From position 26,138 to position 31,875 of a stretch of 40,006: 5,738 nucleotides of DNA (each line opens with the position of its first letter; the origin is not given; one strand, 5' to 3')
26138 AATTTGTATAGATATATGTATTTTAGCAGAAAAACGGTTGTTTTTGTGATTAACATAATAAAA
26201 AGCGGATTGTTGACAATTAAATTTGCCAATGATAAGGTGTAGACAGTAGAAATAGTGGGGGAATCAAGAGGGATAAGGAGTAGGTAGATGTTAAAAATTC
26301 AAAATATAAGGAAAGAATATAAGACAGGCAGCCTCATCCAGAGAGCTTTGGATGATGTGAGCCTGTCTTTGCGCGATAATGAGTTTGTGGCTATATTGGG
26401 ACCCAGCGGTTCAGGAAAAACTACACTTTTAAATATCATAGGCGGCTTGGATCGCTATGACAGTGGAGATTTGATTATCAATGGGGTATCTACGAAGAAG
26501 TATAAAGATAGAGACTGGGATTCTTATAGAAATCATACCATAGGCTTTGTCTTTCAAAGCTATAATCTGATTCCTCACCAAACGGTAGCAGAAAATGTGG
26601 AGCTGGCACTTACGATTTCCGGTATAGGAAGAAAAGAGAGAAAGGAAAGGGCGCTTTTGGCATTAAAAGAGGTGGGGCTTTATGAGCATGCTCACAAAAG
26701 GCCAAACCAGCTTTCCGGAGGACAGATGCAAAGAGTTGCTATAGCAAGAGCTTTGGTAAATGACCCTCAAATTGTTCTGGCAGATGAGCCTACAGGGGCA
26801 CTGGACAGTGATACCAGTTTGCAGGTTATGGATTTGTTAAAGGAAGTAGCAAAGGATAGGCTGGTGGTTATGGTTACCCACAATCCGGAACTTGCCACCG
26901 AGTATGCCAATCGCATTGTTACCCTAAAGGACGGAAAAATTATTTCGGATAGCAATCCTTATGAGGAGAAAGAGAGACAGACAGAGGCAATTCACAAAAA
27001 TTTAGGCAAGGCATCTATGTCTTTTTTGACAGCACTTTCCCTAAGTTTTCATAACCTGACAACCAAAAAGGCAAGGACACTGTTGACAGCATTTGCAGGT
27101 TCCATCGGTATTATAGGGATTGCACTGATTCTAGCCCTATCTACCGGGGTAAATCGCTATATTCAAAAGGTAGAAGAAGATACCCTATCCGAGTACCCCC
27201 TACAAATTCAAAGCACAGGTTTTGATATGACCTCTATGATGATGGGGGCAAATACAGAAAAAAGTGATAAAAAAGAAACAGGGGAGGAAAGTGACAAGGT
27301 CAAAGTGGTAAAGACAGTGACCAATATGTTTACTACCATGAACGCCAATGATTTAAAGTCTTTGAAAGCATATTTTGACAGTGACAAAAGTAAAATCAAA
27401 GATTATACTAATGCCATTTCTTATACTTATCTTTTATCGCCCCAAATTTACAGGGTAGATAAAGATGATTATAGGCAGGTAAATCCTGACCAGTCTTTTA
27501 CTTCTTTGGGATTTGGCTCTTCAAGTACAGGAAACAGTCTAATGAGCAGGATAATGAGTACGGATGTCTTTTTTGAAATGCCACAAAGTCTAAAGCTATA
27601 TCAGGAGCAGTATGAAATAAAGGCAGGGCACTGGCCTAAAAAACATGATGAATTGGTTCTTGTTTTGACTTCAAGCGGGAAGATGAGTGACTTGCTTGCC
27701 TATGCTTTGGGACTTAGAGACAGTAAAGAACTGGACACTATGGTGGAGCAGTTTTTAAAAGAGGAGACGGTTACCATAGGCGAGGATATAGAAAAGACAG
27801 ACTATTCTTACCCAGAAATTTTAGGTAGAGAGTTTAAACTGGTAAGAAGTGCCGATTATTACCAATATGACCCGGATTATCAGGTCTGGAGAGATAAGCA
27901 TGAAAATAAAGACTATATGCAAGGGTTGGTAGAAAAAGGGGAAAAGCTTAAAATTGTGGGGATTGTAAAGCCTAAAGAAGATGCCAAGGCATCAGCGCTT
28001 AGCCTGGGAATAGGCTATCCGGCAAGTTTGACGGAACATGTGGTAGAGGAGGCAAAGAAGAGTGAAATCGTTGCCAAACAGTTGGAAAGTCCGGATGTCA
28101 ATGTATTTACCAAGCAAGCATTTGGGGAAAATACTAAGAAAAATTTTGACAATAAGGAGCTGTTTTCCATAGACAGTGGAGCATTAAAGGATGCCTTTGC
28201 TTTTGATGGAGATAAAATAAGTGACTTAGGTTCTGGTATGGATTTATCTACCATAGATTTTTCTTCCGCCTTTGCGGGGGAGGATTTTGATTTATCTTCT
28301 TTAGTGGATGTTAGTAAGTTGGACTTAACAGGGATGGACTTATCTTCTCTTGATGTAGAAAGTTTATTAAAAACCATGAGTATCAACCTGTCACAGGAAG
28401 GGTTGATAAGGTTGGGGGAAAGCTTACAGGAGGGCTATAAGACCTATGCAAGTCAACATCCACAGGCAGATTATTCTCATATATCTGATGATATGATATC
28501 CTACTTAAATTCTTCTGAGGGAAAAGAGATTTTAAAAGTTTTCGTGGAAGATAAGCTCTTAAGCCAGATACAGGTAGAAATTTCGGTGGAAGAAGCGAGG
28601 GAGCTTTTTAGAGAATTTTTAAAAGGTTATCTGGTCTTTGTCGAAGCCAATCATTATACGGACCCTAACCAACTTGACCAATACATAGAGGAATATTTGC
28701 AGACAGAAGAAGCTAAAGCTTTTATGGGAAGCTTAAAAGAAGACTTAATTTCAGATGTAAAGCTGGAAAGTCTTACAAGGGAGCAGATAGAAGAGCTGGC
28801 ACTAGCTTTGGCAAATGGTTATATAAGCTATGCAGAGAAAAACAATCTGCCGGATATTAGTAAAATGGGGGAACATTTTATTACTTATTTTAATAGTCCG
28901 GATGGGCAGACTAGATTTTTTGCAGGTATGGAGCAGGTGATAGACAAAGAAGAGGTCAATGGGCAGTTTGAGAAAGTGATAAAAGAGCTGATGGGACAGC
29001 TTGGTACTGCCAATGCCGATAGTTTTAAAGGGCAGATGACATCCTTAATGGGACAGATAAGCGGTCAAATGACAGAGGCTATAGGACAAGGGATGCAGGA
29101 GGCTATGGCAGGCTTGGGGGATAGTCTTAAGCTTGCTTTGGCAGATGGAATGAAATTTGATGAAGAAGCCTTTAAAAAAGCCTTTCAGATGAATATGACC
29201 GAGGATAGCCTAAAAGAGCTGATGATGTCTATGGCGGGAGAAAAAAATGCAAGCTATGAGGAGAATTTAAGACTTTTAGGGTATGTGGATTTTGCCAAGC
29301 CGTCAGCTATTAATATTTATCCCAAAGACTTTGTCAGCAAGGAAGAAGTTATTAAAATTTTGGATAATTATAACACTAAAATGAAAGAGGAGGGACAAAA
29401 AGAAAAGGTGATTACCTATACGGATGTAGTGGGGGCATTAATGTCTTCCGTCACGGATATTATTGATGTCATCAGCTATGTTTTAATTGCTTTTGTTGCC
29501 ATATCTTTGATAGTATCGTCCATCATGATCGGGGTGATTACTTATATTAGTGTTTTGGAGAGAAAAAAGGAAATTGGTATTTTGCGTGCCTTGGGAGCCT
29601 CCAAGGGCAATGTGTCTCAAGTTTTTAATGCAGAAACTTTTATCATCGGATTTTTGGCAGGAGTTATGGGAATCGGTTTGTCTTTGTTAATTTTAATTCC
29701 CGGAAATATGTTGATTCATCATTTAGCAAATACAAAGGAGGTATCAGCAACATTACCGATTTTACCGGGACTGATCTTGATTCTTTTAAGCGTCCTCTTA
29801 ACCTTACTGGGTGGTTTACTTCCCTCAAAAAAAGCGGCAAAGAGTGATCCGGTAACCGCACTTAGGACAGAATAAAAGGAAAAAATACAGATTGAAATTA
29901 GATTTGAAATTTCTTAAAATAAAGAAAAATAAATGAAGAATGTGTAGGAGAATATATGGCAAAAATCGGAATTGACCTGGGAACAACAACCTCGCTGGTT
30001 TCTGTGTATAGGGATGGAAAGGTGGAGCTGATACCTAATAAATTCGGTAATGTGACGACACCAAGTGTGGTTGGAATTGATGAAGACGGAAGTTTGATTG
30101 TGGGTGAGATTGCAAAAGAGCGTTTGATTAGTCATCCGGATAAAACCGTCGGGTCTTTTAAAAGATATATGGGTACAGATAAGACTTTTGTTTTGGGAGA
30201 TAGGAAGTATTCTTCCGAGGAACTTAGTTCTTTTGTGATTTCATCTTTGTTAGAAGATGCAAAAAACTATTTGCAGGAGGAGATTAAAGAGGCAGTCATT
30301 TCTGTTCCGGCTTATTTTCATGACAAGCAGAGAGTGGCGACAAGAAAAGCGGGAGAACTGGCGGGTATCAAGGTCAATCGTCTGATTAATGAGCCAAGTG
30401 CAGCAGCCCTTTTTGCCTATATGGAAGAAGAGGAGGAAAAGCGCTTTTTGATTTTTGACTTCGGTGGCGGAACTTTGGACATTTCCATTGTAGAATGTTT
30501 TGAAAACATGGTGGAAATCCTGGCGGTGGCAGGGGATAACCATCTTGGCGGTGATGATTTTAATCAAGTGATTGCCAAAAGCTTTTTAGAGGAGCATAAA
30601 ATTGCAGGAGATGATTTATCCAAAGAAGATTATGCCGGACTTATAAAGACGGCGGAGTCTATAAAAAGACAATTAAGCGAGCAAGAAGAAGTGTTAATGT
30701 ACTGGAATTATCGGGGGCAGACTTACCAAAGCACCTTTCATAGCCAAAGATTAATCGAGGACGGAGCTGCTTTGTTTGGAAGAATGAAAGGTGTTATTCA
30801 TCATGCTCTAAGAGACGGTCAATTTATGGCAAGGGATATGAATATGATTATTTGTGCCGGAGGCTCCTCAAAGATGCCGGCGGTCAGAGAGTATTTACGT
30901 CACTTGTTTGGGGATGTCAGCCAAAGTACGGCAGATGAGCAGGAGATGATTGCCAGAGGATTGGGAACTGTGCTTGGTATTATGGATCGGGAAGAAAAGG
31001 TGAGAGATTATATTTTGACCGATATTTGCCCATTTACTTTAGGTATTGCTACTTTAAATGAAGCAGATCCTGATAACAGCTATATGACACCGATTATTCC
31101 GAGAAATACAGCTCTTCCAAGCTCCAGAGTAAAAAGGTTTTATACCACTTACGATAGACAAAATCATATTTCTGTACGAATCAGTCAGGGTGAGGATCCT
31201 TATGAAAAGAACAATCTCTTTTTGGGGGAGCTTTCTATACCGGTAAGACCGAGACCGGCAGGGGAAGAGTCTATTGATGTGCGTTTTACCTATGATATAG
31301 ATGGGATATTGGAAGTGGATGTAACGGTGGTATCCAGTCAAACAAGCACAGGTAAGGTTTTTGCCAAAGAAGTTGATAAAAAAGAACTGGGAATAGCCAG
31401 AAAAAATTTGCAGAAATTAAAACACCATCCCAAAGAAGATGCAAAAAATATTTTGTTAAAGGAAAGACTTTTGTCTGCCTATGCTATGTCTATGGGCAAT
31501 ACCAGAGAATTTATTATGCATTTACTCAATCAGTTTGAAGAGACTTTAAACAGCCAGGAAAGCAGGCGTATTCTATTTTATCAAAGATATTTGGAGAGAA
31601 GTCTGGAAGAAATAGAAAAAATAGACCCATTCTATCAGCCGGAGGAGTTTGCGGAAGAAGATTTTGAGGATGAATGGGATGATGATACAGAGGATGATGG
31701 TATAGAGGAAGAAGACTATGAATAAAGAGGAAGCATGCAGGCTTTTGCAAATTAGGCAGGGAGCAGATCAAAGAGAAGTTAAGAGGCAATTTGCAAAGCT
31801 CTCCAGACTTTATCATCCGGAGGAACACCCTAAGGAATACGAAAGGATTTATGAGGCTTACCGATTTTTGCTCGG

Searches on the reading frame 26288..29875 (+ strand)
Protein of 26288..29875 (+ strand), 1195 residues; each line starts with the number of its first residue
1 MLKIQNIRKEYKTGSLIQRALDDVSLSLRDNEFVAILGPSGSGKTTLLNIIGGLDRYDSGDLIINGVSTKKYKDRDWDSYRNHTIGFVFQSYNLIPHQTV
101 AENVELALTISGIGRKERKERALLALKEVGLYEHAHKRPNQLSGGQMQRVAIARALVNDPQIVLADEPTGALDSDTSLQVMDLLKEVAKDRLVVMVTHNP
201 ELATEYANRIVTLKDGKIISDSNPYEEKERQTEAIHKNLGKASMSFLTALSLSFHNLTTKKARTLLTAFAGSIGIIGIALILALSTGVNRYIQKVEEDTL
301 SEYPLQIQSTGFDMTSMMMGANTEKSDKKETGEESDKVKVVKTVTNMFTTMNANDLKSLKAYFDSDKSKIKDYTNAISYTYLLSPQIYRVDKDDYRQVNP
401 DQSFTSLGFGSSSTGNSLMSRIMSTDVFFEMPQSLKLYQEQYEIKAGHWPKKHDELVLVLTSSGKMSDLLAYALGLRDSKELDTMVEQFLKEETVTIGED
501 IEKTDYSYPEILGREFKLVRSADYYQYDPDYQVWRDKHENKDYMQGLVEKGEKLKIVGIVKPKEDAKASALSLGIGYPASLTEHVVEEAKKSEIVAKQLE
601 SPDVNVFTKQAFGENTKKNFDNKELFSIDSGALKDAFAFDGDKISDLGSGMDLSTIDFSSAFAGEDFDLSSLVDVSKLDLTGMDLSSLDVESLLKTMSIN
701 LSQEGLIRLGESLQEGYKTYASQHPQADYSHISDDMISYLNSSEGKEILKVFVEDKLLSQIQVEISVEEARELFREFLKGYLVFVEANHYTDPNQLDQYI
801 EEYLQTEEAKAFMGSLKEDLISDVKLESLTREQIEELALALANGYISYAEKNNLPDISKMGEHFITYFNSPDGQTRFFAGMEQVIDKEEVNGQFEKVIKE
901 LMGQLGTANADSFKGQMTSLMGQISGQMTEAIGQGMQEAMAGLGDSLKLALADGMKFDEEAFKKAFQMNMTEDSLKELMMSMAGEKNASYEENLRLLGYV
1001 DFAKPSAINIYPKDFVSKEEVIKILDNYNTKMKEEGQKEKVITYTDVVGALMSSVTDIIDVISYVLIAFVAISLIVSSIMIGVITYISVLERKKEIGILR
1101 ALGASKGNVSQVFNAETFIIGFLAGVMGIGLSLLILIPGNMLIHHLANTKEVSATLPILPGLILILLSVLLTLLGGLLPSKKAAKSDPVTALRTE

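Call 7: search_protein_families(library=pfam, proteins=[window:26288-29875:+], max_evalue=0.001)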
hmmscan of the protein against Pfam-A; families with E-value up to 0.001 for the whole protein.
window:26288-29875:+ (1195 aa): 4 families
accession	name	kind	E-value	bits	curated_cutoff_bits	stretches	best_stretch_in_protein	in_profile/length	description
PF00005.33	ABC_tran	-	2.2e-35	122.6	25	1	21-169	1-136/137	ABC transporter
PF02687.27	FtsX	-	1.5e-19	70.6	25.5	1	1068-1188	2-120/120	FtsX-like permease C-terminal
PF02463.25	SMC_N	-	0.00012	22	40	0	30-211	23-209/220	RecF/RecN/SMC N terminal domain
PF13304.12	AAA_21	-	0.00014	22.5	27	0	33-63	1-34/304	AAA domain, putative AbiEii toxin, Type IV TA system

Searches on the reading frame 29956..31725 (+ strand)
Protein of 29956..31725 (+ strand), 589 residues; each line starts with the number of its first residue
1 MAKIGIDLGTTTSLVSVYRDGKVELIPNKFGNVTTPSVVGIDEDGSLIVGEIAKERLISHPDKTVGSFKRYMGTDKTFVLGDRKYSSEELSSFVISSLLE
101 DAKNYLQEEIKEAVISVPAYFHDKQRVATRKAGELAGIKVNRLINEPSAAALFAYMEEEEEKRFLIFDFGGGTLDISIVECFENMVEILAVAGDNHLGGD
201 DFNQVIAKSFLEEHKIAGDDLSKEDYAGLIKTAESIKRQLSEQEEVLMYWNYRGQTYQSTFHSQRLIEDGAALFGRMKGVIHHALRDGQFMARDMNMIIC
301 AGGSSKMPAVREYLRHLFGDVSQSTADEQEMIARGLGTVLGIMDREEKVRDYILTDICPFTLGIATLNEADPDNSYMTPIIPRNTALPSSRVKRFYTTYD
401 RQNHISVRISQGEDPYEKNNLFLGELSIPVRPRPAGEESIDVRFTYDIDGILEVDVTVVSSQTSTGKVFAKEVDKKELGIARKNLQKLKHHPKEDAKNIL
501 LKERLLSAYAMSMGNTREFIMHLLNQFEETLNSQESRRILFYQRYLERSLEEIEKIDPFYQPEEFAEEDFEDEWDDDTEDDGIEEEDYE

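Call 7: search_protein_families(library=pfam, proteins=[window:29956-31725:+], max_evalue=0.001)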
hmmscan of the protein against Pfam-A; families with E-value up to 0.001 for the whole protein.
window:29956-31725:+ (589 aa): 4 families
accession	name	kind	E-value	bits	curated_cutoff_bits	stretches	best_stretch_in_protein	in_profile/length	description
PF00012.26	HSP70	-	3.5e-107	359.5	20.6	2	82-495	105-517/599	Hsp70 protein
PF06723.19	MreB_Mbl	-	1.2e-15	57.6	27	1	3-344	3-323/327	MreB/Mbl protein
PF14450.12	FtsA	-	0.0002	22.1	31.8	0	168-318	4-103/127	Cell division protein FtsA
PF01968.24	Hydantoinase_A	-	0.00045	20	22.9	0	135-181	50-98/291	Hydantoinase/oxoprolinase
